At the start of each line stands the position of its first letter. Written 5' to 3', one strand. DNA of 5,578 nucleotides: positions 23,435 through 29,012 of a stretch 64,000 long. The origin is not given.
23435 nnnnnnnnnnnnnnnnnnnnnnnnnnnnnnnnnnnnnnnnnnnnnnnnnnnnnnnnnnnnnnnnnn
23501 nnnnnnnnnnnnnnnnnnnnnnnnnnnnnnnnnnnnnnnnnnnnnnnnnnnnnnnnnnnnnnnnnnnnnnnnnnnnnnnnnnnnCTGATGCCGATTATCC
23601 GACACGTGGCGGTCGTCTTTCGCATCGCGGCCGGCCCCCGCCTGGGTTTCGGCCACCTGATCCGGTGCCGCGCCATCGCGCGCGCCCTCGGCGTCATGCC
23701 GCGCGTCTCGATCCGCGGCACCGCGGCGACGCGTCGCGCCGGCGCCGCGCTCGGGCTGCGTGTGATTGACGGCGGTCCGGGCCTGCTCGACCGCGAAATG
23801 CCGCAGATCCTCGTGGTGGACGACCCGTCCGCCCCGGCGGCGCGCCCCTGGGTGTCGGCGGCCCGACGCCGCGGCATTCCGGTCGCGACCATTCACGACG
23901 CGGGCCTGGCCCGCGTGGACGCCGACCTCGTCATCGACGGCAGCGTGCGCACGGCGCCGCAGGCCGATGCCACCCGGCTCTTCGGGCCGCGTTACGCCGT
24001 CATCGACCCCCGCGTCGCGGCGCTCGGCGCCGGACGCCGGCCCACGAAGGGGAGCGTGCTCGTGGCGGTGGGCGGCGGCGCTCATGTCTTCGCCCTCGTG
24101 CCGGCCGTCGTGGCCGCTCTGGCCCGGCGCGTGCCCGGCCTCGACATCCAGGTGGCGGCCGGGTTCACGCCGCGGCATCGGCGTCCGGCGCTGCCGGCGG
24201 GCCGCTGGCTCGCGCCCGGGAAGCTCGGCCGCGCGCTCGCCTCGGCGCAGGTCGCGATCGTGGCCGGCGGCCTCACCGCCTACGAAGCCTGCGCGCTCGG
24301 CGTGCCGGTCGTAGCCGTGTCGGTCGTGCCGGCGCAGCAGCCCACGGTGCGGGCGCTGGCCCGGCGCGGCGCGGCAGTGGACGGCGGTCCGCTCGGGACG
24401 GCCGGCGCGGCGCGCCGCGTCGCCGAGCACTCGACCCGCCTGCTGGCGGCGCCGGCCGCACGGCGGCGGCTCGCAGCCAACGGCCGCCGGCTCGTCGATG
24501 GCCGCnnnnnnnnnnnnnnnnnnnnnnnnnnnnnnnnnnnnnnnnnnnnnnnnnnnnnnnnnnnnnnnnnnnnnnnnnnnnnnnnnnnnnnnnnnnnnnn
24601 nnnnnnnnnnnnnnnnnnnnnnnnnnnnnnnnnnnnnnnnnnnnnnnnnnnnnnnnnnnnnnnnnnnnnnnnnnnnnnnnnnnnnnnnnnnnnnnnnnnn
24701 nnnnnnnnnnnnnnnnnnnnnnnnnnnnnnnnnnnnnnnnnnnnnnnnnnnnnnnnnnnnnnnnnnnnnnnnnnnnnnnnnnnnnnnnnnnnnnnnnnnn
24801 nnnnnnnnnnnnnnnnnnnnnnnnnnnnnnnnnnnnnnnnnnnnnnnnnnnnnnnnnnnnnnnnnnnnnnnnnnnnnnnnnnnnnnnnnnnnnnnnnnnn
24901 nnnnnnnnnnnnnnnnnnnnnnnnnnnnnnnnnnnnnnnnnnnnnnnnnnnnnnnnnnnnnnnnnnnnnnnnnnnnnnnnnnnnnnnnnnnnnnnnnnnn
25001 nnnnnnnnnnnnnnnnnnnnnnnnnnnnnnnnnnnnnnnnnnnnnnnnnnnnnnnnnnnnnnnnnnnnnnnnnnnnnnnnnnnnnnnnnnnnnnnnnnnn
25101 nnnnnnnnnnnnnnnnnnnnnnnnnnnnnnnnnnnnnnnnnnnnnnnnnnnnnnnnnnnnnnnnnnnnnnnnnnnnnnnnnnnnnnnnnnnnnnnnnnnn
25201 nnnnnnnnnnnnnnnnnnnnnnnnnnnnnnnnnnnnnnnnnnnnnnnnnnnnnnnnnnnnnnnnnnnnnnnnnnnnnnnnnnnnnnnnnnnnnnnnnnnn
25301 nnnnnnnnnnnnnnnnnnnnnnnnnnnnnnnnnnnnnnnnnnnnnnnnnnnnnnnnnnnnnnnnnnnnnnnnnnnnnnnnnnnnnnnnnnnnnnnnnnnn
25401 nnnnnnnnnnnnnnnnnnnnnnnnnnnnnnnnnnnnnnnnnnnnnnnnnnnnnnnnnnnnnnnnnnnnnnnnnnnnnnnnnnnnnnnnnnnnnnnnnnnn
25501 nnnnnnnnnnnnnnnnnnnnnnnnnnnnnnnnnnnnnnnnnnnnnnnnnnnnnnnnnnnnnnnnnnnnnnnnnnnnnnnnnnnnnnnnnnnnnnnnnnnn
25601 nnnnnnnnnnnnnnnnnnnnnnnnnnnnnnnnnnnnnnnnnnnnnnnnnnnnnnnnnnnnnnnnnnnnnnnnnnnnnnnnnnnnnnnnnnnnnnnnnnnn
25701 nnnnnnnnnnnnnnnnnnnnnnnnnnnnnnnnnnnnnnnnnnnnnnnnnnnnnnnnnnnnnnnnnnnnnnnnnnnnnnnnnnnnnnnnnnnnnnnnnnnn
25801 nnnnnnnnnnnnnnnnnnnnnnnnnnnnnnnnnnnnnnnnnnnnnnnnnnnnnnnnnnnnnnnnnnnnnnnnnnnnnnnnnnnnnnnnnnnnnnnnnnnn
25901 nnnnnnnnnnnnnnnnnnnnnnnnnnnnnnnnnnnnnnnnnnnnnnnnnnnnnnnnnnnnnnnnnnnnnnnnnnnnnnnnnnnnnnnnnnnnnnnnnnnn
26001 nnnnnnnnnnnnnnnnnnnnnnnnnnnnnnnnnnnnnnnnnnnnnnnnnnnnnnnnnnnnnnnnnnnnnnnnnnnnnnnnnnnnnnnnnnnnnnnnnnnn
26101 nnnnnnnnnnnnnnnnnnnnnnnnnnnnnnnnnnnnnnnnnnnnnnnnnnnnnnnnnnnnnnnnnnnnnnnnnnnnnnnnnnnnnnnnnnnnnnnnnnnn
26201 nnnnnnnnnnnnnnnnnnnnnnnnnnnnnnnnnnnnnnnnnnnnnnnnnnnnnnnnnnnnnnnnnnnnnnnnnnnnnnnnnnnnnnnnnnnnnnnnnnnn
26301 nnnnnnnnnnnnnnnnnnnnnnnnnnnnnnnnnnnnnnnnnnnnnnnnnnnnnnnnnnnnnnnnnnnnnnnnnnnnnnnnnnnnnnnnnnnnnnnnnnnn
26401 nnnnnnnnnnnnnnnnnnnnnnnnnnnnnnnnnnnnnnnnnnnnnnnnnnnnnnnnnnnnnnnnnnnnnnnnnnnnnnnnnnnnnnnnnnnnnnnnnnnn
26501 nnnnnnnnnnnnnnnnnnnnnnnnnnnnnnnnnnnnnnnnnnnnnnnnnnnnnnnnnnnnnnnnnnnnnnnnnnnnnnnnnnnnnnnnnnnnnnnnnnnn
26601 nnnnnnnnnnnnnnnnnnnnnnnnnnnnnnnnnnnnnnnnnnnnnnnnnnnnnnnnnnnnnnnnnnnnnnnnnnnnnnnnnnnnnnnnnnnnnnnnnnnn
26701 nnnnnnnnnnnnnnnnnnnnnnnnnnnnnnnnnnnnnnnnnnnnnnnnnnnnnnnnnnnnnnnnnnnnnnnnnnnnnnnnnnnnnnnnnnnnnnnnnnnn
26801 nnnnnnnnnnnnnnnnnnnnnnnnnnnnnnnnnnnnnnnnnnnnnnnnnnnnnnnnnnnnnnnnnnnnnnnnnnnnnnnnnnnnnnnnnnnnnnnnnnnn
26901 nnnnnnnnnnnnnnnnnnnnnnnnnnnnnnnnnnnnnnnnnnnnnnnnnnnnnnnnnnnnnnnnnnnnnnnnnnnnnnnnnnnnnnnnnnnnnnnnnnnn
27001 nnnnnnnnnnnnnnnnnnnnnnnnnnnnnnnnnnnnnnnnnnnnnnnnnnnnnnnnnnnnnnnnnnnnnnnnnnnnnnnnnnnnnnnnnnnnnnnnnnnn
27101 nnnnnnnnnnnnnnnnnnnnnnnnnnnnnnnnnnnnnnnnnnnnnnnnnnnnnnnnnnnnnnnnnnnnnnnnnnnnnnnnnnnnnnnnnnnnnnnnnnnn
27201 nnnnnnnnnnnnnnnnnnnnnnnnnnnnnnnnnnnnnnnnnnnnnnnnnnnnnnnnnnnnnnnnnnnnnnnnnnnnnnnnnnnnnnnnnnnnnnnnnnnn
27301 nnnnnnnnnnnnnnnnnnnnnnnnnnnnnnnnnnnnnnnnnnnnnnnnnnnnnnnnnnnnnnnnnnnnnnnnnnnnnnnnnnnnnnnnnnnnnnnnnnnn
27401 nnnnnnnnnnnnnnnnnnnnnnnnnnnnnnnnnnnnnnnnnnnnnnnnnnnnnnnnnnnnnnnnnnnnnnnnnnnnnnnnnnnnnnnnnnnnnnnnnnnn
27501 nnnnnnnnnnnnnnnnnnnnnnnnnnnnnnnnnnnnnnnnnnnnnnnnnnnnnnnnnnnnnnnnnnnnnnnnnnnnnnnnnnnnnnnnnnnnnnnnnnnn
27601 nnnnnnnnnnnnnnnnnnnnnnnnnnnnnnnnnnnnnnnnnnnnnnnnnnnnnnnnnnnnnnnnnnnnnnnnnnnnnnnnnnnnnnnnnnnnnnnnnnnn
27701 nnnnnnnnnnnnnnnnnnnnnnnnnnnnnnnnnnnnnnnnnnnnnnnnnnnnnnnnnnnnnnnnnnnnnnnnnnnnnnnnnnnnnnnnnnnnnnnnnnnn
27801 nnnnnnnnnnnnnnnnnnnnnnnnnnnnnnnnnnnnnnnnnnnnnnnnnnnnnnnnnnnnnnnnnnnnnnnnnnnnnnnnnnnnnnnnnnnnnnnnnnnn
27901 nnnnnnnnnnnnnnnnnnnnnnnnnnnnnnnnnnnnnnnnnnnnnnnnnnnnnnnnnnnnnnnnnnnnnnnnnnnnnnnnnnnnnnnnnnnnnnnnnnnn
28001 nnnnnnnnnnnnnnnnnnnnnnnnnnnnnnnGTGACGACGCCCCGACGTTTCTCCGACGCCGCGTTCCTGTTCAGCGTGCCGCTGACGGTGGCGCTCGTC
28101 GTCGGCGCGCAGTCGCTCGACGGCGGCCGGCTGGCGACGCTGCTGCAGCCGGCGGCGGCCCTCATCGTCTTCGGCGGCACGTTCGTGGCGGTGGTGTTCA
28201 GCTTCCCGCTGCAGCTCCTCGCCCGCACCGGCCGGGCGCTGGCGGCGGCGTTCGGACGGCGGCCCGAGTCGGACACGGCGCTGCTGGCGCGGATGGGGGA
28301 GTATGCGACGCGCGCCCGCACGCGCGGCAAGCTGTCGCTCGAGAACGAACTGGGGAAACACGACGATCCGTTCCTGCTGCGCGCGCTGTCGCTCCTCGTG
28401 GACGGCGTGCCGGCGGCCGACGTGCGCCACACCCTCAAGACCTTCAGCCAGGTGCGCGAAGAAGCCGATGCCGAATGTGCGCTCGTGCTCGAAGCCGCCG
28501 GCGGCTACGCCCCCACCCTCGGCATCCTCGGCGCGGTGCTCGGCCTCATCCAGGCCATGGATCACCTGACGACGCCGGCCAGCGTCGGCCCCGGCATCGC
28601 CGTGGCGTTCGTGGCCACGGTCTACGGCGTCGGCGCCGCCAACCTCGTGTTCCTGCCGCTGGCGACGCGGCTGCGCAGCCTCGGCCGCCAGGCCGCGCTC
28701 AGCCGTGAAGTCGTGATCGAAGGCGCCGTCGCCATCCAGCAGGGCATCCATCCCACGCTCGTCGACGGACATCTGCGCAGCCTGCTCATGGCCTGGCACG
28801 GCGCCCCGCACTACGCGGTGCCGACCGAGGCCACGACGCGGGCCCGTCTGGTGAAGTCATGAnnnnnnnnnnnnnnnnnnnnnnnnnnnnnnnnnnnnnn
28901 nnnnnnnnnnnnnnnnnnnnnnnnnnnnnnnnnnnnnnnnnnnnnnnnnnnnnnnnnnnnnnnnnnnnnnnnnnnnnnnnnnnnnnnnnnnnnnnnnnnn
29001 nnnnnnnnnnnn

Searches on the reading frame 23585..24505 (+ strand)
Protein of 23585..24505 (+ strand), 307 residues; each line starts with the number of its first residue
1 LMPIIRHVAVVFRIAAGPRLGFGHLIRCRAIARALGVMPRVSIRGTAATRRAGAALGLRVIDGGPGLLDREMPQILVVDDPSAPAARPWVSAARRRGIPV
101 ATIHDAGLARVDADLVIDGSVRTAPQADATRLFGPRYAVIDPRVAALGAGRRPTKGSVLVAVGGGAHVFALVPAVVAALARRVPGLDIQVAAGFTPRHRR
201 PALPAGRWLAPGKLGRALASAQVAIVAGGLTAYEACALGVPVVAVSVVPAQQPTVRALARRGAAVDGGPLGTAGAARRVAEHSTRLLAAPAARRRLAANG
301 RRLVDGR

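Call 25: search_protein_families(library=pfam, proteins=[window:23585-24505:+], max_evalue=0.01)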
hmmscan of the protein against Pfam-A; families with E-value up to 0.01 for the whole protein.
window:23585-24505:+ (307 aa): 1 family
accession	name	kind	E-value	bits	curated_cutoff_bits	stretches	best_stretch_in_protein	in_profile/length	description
PF00534.26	Glycos_transf_1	-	0.0015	18.5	26.4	1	228-302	105-171/172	Glycosyl transferases group 1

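Call 68: search_protein_families(library=ncbifam, proteins=[window:23585-24505:+], max_evalue=0.00001)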
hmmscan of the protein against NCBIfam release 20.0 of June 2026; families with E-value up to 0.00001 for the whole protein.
window:23585-24505:+ (307 aa): 1 family
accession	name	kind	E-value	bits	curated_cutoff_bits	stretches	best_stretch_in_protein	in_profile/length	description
TIGR03590.1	PseG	equivalog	1.7e-17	64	153.55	1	69-256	78-278/280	UDP-2,4-diacetamido-2,4,6-trideoxy-beta-L-altropyranose hydrolase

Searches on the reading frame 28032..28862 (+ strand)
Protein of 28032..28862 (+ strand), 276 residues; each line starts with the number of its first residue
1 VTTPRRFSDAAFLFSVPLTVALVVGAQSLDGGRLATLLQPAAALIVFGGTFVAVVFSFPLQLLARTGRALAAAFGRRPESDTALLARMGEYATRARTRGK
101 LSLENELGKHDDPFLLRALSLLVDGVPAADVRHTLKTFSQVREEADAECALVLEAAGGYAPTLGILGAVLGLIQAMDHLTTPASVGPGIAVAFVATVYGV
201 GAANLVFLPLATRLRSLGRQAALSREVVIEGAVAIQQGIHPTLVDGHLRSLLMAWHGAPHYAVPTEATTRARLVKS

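Call 10: search_protein_families(library=pfam, proteins=[window:28032-28862:+], max_evalue=0.001)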
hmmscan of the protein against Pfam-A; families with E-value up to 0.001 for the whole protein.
window:28032-28862:+ (276 aa): 2 families
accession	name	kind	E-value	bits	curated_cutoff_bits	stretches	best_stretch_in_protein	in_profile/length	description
PF01618.21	MotA_ExbB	-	6.2e-24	84.6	22.9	1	110-222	5-122/127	MotA/TolQ/ExbB proton channel family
PF20560.3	MotA_N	-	2.3e-07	31.4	27.3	1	19-94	7-86/91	Motility protein A N-terminal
